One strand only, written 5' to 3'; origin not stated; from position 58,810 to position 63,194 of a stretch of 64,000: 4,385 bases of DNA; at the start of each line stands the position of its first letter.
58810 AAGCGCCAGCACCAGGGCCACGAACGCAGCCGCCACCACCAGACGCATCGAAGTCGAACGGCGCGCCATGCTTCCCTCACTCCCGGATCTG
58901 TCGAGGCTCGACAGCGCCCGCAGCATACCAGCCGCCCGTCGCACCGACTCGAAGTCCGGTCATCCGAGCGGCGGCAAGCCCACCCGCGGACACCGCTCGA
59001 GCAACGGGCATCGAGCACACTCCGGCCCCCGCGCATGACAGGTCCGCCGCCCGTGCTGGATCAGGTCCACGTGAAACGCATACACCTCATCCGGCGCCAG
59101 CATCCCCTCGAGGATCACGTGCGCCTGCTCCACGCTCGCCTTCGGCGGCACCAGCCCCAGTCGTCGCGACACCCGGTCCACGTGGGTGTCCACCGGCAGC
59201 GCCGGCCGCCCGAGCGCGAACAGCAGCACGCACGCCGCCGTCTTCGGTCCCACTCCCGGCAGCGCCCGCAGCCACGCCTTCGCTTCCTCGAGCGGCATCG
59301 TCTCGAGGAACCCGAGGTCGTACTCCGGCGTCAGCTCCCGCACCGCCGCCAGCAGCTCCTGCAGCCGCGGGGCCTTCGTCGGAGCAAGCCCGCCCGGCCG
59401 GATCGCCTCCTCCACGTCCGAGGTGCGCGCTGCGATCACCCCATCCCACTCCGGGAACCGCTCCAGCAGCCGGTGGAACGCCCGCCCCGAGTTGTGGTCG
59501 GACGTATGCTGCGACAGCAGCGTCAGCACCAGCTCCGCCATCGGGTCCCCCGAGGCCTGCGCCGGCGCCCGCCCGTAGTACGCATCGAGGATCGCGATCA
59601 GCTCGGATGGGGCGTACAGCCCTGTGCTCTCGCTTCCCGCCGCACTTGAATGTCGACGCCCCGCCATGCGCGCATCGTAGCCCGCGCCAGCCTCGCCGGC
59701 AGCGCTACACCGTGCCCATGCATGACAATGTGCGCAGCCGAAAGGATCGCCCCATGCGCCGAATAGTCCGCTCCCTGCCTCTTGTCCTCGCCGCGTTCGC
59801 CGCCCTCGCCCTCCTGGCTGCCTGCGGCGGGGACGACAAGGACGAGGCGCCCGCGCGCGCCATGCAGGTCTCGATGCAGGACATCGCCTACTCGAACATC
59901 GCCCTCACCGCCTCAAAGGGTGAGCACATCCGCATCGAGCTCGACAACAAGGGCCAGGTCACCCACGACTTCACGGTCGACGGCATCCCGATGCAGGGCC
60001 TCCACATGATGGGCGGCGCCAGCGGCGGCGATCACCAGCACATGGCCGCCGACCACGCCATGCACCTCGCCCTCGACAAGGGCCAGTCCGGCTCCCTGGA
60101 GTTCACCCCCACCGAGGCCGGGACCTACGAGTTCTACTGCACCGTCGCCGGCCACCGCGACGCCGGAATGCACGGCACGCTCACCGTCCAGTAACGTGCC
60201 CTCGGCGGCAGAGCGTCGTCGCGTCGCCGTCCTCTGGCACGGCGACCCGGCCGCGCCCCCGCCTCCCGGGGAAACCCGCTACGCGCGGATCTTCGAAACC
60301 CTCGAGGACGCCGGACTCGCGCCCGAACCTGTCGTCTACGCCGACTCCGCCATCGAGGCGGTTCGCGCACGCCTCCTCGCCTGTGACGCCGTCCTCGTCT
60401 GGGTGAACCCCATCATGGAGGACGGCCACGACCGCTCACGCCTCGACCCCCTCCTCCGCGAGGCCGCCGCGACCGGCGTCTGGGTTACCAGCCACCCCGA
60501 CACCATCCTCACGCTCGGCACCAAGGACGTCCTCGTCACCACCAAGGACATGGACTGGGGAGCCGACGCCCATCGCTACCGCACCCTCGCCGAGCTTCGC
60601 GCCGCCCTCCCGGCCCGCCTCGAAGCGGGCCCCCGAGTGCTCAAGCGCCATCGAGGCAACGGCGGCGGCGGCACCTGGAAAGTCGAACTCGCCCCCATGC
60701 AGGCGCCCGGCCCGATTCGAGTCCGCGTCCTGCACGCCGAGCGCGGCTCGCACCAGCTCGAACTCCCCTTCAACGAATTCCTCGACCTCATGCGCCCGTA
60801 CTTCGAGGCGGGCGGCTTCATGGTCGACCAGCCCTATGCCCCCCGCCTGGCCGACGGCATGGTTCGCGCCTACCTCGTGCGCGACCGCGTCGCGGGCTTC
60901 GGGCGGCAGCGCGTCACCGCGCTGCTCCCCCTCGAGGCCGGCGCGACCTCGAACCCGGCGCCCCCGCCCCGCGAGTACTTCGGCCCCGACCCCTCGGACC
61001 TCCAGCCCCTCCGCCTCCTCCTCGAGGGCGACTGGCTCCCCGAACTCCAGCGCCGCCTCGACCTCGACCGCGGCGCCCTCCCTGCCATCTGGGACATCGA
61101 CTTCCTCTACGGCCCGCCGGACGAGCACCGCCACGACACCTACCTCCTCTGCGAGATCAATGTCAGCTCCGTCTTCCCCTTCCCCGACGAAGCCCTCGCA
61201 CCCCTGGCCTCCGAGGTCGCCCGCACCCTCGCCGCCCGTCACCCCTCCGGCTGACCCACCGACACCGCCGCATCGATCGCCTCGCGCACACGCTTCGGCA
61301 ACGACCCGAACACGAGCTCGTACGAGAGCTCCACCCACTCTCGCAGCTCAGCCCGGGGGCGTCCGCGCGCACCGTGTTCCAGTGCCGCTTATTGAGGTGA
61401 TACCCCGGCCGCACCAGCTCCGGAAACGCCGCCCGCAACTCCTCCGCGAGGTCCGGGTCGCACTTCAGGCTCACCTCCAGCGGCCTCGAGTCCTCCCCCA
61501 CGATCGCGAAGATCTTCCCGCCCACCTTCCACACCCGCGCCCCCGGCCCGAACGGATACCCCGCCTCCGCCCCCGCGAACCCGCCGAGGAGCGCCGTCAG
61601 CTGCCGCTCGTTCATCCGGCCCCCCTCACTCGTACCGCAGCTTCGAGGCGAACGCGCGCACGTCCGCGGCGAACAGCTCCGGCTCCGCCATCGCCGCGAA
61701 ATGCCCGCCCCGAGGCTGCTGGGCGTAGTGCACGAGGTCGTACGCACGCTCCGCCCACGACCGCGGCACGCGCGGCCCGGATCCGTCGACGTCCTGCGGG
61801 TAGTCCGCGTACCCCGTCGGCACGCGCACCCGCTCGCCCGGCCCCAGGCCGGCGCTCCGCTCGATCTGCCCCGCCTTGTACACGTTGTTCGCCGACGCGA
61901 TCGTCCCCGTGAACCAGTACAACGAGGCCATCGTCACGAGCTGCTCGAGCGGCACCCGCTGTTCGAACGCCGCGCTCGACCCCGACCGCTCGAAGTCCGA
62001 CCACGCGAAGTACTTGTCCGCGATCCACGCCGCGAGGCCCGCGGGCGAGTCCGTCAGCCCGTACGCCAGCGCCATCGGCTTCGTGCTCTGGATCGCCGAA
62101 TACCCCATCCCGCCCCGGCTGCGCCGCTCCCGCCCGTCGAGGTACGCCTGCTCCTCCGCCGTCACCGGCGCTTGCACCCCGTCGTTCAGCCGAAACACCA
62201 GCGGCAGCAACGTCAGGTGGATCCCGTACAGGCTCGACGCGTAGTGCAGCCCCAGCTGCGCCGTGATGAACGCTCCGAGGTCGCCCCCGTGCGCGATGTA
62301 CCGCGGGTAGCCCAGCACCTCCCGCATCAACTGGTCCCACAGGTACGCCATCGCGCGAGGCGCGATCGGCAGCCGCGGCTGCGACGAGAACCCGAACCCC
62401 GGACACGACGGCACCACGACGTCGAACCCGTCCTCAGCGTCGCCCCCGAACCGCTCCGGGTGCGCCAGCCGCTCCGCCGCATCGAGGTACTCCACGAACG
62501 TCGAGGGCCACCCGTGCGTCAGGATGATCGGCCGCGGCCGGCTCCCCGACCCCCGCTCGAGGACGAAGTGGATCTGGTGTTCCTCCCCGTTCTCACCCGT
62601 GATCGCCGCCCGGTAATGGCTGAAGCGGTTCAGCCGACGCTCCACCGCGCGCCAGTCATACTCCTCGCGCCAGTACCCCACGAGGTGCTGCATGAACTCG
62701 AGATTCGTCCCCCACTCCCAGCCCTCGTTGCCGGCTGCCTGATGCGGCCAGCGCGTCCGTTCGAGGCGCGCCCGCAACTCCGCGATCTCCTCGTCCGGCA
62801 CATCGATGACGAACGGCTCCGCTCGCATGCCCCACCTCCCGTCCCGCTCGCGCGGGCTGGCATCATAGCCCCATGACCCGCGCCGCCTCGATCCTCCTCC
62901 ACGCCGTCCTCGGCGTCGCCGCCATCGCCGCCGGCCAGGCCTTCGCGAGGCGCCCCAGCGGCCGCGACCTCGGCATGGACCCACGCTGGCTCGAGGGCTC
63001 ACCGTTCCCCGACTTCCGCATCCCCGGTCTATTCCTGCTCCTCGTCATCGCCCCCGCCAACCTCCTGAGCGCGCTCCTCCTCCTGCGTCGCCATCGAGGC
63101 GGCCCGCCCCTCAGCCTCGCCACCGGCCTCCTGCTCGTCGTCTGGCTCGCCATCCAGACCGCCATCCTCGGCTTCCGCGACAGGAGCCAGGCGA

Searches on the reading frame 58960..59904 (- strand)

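Call 76: search_protein_families(library=pfam, proteins=[window:58960-59904:-], max_evalue=0.00001)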
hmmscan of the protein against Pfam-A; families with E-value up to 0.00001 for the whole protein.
window:58960-59904:- (314 aa): 1 family
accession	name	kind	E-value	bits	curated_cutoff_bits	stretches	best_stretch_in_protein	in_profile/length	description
PF00730.31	HhH-GPD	-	1.7e-12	48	26.2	1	128-265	3-102/108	HhH-GPD superfamily base excision DNA repair protein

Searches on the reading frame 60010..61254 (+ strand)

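Call 66: search_protein_families(library=pfam, proteins=[window:60010-61254:+], max_evalue=0.00001)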
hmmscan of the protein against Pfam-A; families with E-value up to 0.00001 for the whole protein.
window:60010-61254:+ (414 aa): 1 family
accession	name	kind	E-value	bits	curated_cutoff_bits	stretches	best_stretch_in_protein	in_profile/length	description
PF20668.2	DUF6815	-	4.8e-26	92.1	28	1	282-389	1-105/105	Domain of unknown function (DUF6815)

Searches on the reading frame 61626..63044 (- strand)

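Call 66: search_protein_families(library=pfam, proteins=[window:61626-63044:-], max_evalue=0.00001)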
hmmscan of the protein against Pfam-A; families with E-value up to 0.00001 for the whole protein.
window:61626-63044:- (472 aa): 2 families
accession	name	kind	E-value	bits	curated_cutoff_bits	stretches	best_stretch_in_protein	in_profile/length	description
PF06441.18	EHN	-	2e-33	115.3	22.8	1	76-186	2-107/107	Epoxide hydrolase N terminus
PF00561.26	Abhydrolase_1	-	6.8e-08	32.9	25.8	1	172-279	2-101/245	alpha/beta hydrolase fold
